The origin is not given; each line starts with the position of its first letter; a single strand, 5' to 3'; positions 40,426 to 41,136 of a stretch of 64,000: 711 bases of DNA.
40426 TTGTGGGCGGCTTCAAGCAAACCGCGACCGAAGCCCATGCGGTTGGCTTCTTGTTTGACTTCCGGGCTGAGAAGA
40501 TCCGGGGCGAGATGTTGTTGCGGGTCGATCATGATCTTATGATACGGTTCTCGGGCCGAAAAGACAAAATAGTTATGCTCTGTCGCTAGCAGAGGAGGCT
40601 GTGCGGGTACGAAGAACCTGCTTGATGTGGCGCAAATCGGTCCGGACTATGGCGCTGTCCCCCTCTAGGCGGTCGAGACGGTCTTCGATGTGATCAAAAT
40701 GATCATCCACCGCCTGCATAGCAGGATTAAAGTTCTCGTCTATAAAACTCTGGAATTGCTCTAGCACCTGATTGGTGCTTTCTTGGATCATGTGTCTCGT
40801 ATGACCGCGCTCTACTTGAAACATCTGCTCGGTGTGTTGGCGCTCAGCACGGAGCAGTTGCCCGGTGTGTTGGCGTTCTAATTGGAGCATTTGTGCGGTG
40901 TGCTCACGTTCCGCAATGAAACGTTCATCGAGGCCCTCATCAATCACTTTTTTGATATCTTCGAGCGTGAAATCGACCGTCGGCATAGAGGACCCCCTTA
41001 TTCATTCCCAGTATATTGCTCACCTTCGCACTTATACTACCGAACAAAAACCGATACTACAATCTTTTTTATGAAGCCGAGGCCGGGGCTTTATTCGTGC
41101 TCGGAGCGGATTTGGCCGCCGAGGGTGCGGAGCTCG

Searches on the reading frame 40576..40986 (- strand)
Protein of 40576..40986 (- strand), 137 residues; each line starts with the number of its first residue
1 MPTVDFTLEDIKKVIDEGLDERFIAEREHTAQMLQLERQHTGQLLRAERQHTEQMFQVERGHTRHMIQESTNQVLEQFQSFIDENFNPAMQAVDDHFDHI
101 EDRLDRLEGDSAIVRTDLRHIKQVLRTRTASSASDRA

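Call 7: search_protein_families(library=pfam, proteins=[window:40576-40986:-], max_evalue=1)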
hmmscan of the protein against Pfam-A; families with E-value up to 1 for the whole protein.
window:40576-40986:- (137 aa): 6 families
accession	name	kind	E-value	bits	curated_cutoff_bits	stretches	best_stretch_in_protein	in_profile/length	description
PF13864.11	Enkurin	-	0.048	14.6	23.6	1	36-114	21-88/92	Calmodulin-binding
PF21651.2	DUF6858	-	0.12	12.9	27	0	65-101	21-57/129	Family of unknown function (DUF6858)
PF23425.1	DUF7113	-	0.12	12.7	27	1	53-114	42-101/107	Family of unknown function (DUF7113)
PF02120.21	Flg_hook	-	0.15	12.3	29.8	0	46-79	32-65/85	Flagellar hook-length control protein FliK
PF11727.13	ISG65-75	-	0.16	11.6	25.1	1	65-133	46-113/281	Invariant surface glycoprotein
PF15464.11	DUF4633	-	0.33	11.6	27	1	49-83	67-101/113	Domain of unknown function (DUF4633)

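Call 17: find_encoding_contigs(protein=window:40576-40986:-, flank=6000, max_places=8)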
Protein window:40576-40986:- (137 aa): 2 contigs read that carry it; 2 places shown.
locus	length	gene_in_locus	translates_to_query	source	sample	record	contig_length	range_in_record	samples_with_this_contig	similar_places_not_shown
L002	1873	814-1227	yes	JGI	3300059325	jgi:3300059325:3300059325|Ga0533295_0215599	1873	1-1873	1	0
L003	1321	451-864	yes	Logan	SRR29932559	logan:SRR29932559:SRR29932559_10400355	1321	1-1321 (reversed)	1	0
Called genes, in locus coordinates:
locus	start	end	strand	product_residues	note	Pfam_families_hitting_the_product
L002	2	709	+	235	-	?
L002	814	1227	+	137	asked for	-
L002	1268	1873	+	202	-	?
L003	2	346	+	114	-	?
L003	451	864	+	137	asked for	-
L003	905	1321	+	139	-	?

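Call 19: find_homologous_proteins(query=window:40576-40986:-, max_evalue=0.01)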
Query window:40576-40986:- (137 aa): 7 proteins with E <= 0.01 among 15 candidates.
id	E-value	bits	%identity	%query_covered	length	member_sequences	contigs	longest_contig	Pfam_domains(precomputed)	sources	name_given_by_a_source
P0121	5.2e-81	287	100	100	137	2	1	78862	-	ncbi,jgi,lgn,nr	ncbi:MAG: hypothetical protein JWN01_457 [Patescibacteria group bacterium]|jgi:frataxin-like iron-bi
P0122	2.4e-25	107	47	93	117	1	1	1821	-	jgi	jgi:hypothetical protein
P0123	7.7e-24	102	46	98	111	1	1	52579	-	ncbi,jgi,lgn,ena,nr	ncbi:MAG TPA: hypothetical protein VMT30_06055 [Candidatus Saccharimonadia bacterium]|nr:hypothetica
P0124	6.6e-19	86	37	97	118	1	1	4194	-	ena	-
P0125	9.4e-11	60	37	71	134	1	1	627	-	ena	-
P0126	9.5e-5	41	37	80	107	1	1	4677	-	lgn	-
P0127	1.3e-4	40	38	68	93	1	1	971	-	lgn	-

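Call 23: find_related_loci(query=A2, collection=genome_contigs, flank=4000)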
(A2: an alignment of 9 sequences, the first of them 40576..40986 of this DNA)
Query A2 (137 aa) in genome_contigs; peptide patterns used: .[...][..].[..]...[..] (x = any residue, [..] = any of these).
28 stretches matched a pattern; 3 encode a relative of the query (tblastn E <= 1e-3); 3 distinct loci.
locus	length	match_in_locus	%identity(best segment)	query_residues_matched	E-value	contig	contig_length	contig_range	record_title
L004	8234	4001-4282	33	1-132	4e-16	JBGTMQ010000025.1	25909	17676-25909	MAG: Candidatus Saccharimonadia bacterium isolate JTS-RE368 k141_6236933, whole genome shotgun sequence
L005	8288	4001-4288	36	1-106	3e-14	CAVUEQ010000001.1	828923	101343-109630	MAG: uncultured bacterium isolate MFD04944.bin.2.55 genome assembly, contig: contig_29178, whole genome shotgun sequence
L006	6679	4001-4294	32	1-133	3e-11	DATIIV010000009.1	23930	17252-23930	MAG TPA_asm: Candidatus Saccharimonadia bacterium isolate SMAG_U15674 k141_570447, whole genome shotgun sequence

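Call 31: search_protein_families(library=pfam, proteins=[P0123, P0125, L004:4001-4288:+, L006:4001-4321:+], max_evalue=0.01)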
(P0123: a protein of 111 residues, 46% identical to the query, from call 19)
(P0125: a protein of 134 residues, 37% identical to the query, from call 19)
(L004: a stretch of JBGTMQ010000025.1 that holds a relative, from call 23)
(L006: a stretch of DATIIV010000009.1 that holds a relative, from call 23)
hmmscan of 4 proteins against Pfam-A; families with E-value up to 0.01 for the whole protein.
P0123 (111 aa): 0 families

P0125 (134 aa): 1 family
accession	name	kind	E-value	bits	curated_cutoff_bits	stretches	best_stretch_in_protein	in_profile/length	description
PF14301.12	DUF4376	-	0.0027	18.6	25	0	57-86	67-96/106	Domain of unknown function (DUF4376)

L004:4001-4288:+ (95 aa): 0 families

L006:4001-4321:+ (106 aa): 0 families

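Call 32: search_protein_representatives(alignment_id=A2)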
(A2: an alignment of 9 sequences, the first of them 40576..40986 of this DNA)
Query: 9 sequences, 104 profile positions. Proteins with E-value up to 0.001 (for the whole library): 114; up to 1e-10: 49; up to 1e-30: 3. The best 114 are listed.
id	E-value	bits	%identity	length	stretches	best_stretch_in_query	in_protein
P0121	3.6e-37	143.3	-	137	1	1-103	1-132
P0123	5.2e-35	136.4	-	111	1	1-104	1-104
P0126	6.6e-32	126.4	-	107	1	1-95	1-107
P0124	4.7e-30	120.4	-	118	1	1-104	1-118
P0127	3.2e-27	111.3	-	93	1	1-93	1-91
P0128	4.0e-25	104.6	-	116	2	23-90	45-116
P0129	1.5e-23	99.5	-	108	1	1-90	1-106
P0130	2.4e-23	98.9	-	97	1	1-90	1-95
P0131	4.1e-23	98.1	-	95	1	1-90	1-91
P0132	2.4e-22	95.6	-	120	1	1-93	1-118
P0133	2.6e-20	89.1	-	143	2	12-91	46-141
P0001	3.7e-20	88.6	-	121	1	1-94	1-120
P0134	4.0e-20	88.5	-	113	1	1-93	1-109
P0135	2.8e-19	85.8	-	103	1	1-81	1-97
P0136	9.8e-19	84.1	-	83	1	1-81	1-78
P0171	4.0e-10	56.4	-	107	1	1-91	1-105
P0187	1.3e-06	45.1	-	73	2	1-43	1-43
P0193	2.8e-06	44.0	-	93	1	1-90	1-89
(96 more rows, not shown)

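Call 37: find_related_loci(query=A4, collection=metagenome_contigs, flank=8000)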
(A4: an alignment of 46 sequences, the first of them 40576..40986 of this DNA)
Query A4 (137 aa) in metagenome_contigs; peptide patterns used: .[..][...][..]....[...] (x = any residue, [..] = any of these).
63 stretches matched a pattern; 9 encode a relative of the query (tblastn E <= 1e-3); 9 distinct loci.
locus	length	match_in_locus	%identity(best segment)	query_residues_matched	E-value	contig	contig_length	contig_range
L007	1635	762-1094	35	1-121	7e-18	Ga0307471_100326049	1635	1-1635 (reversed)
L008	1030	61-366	33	1-130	4e-14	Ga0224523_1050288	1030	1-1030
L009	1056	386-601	38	1-93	1e-13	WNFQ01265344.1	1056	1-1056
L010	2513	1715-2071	30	1-126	4e-12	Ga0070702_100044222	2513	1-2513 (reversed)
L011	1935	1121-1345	32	1-126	4e-10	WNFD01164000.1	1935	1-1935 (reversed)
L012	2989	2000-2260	28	1-107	9e-10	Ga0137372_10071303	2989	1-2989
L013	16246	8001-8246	28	1-95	9e-9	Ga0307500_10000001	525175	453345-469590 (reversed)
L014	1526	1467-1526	75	1-20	5e-6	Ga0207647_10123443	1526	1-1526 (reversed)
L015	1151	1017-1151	38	1-52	3e-5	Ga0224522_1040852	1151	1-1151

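Call 38: find_homologous_proteins(query=A4, max_evalue=0.001)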
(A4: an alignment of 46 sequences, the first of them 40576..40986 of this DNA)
Query A4 (46 sequences) (137 aa, profile of the alignment): 55 proteins with E <= 0.001 among 2619 candidates.
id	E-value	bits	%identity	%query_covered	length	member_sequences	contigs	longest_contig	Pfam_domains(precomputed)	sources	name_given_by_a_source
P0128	4.3e-33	132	42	91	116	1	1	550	-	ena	-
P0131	1.1e-31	128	33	96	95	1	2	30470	-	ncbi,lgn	-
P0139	7.9e-31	125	36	66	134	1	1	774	-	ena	-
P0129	1.4e-30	124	37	66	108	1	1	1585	-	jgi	jgi:hypothetical protein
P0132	1.6e-29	121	34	73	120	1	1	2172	-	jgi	jgi:DNA-binding ferritin-like protein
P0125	3.7e-29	119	37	71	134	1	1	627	-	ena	-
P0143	7.3e-29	118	38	68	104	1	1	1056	-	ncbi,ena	-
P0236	1.0e-28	118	39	93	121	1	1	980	-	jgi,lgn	-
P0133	1.6e-27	114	30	78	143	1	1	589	-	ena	-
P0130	2.1e-26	111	53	25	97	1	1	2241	-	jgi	jgi:hypothetical protein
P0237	3.2e-25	107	30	91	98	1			-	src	-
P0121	6.5e-25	106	100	100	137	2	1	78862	-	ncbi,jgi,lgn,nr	ncbi:MAG: hypothetical protein JWN01_457 [Patescibacteria group bacterium]|jgi:frataxin-like iron-bi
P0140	6.5e-24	103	30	89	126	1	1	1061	-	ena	-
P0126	7.6e-23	99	37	80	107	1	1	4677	-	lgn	-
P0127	3.1e-22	97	38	68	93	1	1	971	-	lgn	-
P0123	4.7e-22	97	46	98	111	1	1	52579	-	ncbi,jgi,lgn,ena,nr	ncbi:MAG TPA: hypothetical protein VMT30_06055 [Candidatus Saccharimonadia bacterium]|nr:hypothetica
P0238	1.2e-15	76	26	80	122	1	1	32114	-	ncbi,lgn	-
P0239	6.3e-14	71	24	92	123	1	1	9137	PF23991.2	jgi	jgi:septal ring factor EnvC (AmiA/AmiB activator)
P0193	1.2e-13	70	52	18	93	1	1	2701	-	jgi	jgi:hypothetical protein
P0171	1.2e-13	70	27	36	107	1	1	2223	-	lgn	-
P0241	3.0e-13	68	27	80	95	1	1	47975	-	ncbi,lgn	-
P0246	2.6e-11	62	69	12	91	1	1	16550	-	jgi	jgi:hypothetical protein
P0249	3.7e-11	62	23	94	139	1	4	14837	-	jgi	jgi:hypothetical protein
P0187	8.5e-11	61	56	23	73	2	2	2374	-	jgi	jgi:hypothetical protein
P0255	2.0e-10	59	53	11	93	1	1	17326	-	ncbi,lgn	-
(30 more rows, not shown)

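Call 39: find_encoding_contigs(protein=P0193, flank=5000, max_places=3)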
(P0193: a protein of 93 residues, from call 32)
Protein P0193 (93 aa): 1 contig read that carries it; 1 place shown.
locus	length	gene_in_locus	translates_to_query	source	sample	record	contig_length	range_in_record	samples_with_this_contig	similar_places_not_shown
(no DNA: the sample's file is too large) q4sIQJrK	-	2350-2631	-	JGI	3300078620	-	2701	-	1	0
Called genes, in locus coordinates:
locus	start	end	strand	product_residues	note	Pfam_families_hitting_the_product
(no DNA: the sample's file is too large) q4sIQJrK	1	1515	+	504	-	?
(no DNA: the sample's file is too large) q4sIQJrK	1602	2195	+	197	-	-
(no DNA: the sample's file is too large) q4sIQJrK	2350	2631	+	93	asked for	-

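Call 40: find_encoding_contigs(protein=P0187, flank=5000, max_places=3)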
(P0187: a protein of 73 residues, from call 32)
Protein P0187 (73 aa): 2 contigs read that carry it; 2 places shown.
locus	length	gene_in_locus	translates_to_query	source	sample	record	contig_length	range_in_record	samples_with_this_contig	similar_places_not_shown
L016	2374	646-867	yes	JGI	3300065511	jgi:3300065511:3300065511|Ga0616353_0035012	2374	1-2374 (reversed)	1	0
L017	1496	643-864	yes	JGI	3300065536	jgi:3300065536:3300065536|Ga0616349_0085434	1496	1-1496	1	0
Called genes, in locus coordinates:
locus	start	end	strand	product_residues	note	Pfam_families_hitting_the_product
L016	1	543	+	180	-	?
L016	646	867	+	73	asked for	-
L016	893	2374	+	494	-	?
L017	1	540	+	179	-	?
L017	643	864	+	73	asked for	-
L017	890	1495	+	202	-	?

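Call 41: find_encoding_contigs(protein=P0171, flank=5000, max_places=3)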
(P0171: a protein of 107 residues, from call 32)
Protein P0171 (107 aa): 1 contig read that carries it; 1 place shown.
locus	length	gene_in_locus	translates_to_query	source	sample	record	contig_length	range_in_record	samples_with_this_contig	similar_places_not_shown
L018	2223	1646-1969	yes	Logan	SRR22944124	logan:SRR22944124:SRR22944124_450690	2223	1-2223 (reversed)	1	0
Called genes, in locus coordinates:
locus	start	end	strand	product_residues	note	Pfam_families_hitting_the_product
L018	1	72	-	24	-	?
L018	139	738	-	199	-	PF00702:Hydrolase, PF13419:HAD_2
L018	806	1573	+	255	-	PF02735:Ku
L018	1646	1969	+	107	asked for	-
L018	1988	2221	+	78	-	?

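Call 42: search_protein_families(library=pfam, proteins=[L016:893-2374:+, L016:1-543:+, L018:1988-2221:+, L017:890-1495:+], max_evalue=0.001)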
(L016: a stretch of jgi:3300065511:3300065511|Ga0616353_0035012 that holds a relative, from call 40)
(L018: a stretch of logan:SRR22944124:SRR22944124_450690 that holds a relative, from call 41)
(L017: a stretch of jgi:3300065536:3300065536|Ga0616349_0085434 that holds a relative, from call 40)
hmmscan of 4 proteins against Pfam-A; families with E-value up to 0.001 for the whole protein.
L016:893-2374:+ (494 aa): 3 families
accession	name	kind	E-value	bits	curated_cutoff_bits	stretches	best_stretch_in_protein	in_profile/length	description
PF13298.12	LigD_N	-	7.7e-44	148.7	31.1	1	32-155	1-107/107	DNA Ligase D 3'-phosphoesterase domain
PF01068.26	DNA_ligase_A_M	-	2e-35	122.8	26.2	1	223-404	1-204/204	ATP dependent DNA ligase domain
PF04679.21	DNA_ligase_A_C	-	1.7e-18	67.2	27.5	1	423-494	2-72/94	ATP dependent DNA ligase C terminal region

L016:1-543:+ (180 aa): 1 family
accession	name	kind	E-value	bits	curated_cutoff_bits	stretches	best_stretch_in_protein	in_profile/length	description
PF02735.22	Ku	-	5.1e-28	98.7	25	1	1-115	68-190/190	Ku70/Ku80 beta-barrel domain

L018:1988-2221:+ (78 aa): 1 family
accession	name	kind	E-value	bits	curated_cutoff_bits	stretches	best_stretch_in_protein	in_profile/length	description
PF13298.12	LigD_N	-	6.7e-21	74.9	31.1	1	32-77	1-46/107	DNA Ligase D 3'-phosphoesterase domain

L017:890-1495:+ (202 aa): 1 family
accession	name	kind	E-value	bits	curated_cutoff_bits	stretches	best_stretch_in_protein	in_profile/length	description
PF13298.12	LigD_N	-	1.3e-44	151.2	31.1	1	32-155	1-107/107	DNA Ligase D 3'-phosphoesterase domain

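Call 55: find_encoding_contigs(protein=P0123, flank=10000, max_places=3)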
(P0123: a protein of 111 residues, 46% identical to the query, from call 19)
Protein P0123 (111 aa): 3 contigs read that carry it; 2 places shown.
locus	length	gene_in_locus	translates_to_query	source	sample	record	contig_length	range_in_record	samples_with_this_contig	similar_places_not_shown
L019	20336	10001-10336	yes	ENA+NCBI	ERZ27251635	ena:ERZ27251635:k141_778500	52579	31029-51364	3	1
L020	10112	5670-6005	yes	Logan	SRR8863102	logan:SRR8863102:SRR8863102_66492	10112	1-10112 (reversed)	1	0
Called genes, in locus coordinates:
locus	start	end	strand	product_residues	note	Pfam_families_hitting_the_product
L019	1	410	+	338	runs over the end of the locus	PF00389:2-Hacid_dh, PF02826:2-Hacid_dh_C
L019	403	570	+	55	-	-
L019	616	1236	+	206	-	-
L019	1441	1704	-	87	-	PF04226:Transgly_assoc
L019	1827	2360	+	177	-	PF00719:Pyrophosphatase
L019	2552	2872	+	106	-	-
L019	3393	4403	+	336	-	PF00044:Gp_dh_N, PF02800:Gp_dh_C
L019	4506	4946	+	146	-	-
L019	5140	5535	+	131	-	-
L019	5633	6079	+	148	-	PF02502:LacAB_rpiB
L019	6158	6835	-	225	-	-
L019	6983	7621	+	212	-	PF00834:Ribul_P_3_epim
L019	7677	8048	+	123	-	-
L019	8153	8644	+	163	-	-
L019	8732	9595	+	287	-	PF00456:Transketolase_N, PF13292:DXP_synthase_N, PF00676:E1_dh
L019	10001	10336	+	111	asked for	-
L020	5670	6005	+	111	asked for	-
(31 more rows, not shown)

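Call 56: find_encoding_contigs(protein=P0241, flank=10000, max_places=3)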
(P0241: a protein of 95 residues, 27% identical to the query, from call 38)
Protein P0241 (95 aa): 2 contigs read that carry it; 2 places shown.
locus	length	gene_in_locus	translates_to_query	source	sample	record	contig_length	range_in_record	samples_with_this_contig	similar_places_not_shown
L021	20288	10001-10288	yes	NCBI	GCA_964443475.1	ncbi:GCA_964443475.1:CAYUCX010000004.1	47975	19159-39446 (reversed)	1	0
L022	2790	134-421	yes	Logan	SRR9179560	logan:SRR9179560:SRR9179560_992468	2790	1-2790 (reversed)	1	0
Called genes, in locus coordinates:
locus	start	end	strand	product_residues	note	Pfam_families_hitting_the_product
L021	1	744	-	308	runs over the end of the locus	PF01544:CorA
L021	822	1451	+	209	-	PF00300:His_Phos_1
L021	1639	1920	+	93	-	PF00076:RRM_1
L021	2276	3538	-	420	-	PF05958:tRNA_U5-meth_tr, PF02475:TRM5-TYW2_MTfase (weak), PF05175:MTS (faint)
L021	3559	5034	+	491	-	PF00479:G6PD_N, PF02781:G6PD_C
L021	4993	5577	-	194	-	-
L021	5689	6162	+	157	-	-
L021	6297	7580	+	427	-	PF03952:Enolase_N, PF00113:Enolase_C, PF13378:MR_MLE_C (weak)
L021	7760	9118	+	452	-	PF01676:Metalloenzyme, PF06415:iPGM_N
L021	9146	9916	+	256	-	PF02735:Ku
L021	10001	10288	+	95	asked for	-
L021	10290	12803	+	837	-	PF13298:LigD_N, PF01068:DNA_ligase_A_M, PF04679:DNA_ligase_A_C, PF01896:DNA_primase_S (faint), PF21686:LigD_Prim-Pol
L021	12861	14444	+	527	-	PF06609:TRI12, PF07690:MFS_1, PF00083:Sugar_tr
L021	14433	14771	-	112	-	-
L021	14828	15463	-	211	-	PF00440:TetR_N, PF17918:TetR_C_15, PF17928:TetR_C_22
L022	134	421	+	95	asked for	-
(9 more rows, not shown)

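Call 57: find_encoding_contigs(protein=P0238, flank=10000, max_places=3)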
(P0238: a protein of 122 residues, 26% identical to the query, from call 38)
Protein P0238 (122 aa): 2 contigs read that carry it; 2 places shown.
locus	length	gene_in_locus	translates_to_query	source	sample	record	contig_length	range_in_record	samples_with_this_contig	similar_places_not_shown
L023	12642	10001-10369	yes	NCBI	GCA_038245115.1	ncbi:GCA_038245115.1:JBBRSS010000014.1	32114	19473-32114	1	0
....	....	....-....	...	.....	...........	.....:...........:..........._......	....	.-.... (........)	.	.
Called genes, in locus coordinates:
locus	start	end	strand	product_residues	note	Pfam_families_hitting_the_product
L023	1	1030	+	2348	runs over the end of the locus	-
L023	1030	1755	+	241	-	-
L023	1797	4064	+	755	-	PF00041:fn3 (weak), PF16656:Pur_ac_phosph_N, PF19077:Big_13 (weak), PF13620:CarboxypepD_reg (faint), PF00578:AhpC-TSA (weak)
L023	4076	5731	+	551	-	PF14827:dCache_3, PF17203:sCache_3_2 (faint), PF17201:Cache_3-Cache_2, PF17202:sCache_3_3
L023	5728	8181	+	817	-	PF16927:HisKA_7TM, PF08448:PAS_4 (faint), PF00512:HisKA, PF02518:HATPase_c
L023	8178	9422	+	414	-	PF05228:CHASE4, PF00672:HAMP (weak)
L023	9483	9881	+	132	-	PF00072:Response_reg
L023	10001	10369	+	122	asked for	-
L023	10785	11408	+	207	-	PF16475:DUF5052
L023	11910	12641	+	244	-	?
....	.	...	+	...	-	?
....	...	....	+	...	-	-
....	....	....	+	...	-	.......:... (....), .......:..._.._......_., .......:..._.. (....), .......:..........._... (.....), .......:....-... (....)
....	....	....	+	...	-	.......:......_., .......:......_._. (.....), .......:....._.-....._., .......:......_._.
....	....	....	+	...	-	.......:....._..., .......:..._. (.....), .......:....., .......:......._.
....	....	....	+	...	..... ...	-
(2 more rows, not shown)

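Call 67: search_solved_structures(query=A4, max_evalue=1)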
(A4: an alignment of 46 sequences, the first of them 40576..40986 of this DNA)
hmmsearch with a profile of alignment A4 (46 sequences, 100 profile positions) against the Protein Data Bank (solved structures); distinct sequences matched with E-value up to 1: 61 (the best 60 are shown).
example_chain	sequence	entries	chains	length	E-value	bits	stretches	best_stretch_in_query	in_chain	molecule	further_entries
7zr2_A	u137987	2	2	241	3.4e-06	31.2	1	19-92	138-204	Spike protein S2',Chimeric protein mimic of SARS-CoV-2 Spike HR1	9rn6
7y9n_A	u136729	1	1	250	9.1e-05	26.6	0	48-92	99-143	Spike protein S2',5HB-H2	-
7wxz_A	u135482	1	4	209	0.00054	24.1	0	38-92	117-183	Spike protein S2'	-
2wpr_A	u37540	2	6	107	0.021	19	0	41-86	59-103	TRIMERIC AUTOTRANSPORTER ADHESIN FRAGMENT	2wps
2yo2_A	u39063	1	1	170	0.071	17.3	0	55-86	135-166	GENERAL CONTROL PROTEIN GCN4, PUTATIVE INNER MEMBRANE PROTEIN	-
3wuq_A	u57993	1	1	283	0.088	17.1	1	4-95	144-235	Cytoplasmic dynein 1 heavy chain 1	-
3etz_A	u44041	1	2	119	0.094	17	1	17-96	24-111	Adhesin A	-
5aps_A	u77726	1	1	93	0.097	16.9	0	55-94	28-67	GENERAL CONTROL PROTEIN GCN4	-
2yny_A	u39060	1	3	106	0.12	16.6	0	56-90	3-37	GENERAL CONTROL PROTEIN GCN4, PUTATIVE INNER MEMBRANE PROTEIN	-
3zmf_A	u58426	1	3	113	0.12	16.6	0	56-92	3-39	GENERAL CONTROL PROTEIN GCN4, PUTATIVE INNER MEMBRANE PROTEIN, GENERAL CONTROL PROTEIN GCN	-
7c53_A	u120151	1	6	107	0.13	16.6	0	42-92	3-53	Spike protein S2',pan-CoVs inhibitor EK1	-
7e9t_A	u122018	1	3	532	0.13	16.5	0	42-92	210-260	Spike protein S2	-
3wpo_A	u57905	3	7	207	0.14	16.4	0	55-86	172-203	Trimeric autotransporter adhesin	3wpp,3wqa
5ejb_B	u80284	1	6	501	0.17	16.1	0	34-83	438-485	Fusion glycoprotein F0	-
2wpq_A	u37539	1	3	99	0.17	16.1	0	37-81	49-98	TRIMERIC AUTOTRANSPORTER ADHESIN FRAGMENT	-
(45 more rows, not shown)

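Call 68: search_protein_families(library=ncbifam, proteins=[window:40576-40986:-, P0241, P0128, P0131, P0239], max_evalue=0.1)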
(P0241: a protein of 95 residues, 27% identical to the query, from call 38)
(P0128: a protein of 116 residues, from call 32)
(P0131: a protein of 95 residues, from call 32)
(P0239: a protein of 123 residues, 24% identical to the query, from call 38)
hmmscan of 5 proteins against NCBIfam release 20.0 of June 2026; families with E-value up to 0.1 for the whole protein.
window:40576-40986:- (137 aa): 3 families
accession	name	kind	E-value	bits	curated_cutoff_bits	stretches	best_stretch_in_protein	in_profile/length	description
NF007741.0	PRK10421.1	equivalog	0.0098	15.3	311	1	24-113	158-242/262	transcriptional regulator LldR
NF033718.1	indole_decarb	equivalog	0.045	11.9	1100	1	30-95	105-171/868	indoleacetate decarboxylase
TIGR02220.1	phg_TIGR02220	hypoth_equivalog_domain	0.065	13.6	66.65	0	5-19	34-48/77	phage conserved hypothetical protein, C-terminal domain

P0241 (95 aa): 0 families

P0128 (116 aa): 1 family
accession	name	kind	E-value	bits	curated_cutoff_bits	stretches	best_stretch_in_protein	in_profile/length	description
NF041317.1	HtdO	equivalog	0.071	13.1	150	1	13-71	60-118/153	plasmid transfer protein HtdO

P0131 (95 aa): 1 family
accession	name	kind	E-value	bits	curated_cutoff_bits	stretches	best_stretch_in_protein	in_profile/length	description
NF009050.0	PRK12384.1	equivalog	0.074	12.7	307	0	4-42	98-136/259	sorbitol-6-phosphate dehydrogenase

P0239 (123 aa): 3 families
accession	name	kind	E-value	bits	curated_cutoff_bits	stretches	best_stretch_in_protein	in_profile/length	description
NF009891.0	PRK13351.1-1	equivalog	0.0091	14.6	597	1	5-72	542-608/681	elongation factor G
TIGR03794.1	NHLM_micro_HlyD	equivalog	0.023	13.6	156.2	1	77-119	226-268/421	NHLP bacteriocin system secretion protein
NF038218.1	IcmG_DotF_IVB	equivalog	0.034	13.8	200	1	24-121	69-167/266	type IVB secretion system protein IcmG/DotF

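Call 69: search_protein_families(library=phrogs, proteins=[window:40576-40986:-, P0241, P0128, P0131, P0239], max_evalue=0.01)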
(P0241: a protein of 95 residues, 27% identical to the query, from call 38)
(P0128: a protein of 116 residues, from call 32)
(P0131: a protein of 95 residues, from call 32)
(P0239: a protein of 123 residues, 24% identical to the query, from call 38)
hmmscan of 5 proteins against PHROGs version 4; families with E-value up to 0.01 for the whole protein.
window:40576-40986:- (137 aa): 0 families

P0241 (95 aa): 3 families
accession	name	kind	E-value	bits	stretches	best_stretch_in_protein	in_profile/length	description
phrog_5553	-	unknown function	0.00014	23.1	1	37-75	22-60/114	-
phrog_12015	-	unknown function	0.0015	19.2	1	17-73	90-149/165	-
phrog_6701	-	unknown function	0.0072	17.1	0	35-74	70-113/169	-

P0128 (116 aa): 0 families

P0131 (95 aa): 0 families

P0239 (123 aa): 0 families

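Call 72: find_encoding_contigs(protein=P0255, flank=8000, max_places=2)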
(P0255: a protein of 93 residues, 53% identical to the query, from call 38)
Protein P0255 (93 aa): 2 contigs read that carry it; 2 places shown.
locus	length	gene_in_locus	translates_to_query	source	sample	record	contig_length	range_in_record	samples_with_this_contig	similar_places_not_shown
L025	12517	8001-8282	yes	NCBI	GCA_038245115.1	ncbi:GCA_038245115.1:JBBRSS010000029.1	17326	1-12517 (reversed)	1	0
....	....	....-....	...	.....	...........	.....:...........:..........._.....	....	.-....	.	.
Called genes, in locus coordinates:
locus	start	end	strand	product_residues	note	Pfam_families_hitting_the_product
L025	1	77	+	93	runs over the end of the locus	-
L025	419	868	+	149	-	PF18920:DUF5671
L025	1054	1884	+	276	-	-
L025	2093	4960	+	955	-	PF00005:ABC_tran (faint), PF02463:SMC_N (faint), PF03193:RsgA_GTPase (faint), PF13191:AAA_16 (faint), PF13555:AAA_29 (faint), PF20703:nSTAND1 (faint), PF17760:UvrA_inter, PF17755:UvrA_DNA-bind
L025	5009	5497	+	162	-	-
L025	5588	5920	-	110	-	-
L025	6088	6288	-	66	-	-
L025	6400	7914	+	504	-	PF01541:GIY-YIG (weak), PF27096:UvrC_M, PF02151:UVR (weak), PF08459:UvrC_RNaseH_dom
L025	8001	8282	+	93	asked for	-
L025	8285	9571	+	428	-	PF05195:AMP_N, PF00557:Peptidase_M24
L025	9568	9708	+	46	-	-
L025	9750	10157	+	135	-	PF04020:Phage_holin_4_2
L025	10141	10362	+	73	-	PF03840:SecG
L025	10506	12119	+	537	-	PF00496:SBP_bac_5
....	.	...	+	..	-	?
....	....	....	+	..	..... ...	-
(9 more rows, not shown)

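Call 73: find_encoding_contigs(protein=P0246, flank=8000, max_places=2)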
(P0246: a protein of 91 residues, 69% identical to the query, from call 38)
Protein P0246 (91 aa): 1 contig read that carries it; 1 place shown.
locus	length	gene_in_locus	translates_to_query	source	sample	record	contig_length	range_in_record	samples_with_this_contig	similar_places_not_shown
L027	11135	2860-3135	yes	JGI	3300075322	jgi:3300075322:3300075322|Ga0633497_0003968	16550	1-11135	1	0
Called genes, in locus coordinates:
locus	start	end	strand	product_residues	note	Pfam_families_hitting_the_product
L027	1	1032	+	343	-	?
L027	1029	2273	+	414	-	PF05228:CHASE4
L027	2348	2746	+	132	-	PF00072:Response_reg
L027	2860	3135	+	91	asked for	-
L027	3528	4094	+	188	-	PF28549:NDPSase_N, PF00293:NUDIX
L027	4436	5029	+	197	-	PF01864:CarS-like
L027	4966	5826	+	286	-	PF01326:PPDK_N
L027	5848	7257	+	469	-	PF27448:Rph_4th, PF00391:PEP-utilizers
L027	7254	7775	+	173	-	PF01066:CDP-OH_P_transf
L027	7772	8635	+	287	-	PF02666:PS_Dcarbxylase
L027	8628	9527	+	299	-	PF01040:UbiA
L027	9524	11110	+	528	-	PF27448:Rph_4th, PF00391:PEP-utilizers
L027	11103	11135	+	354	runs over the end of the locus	-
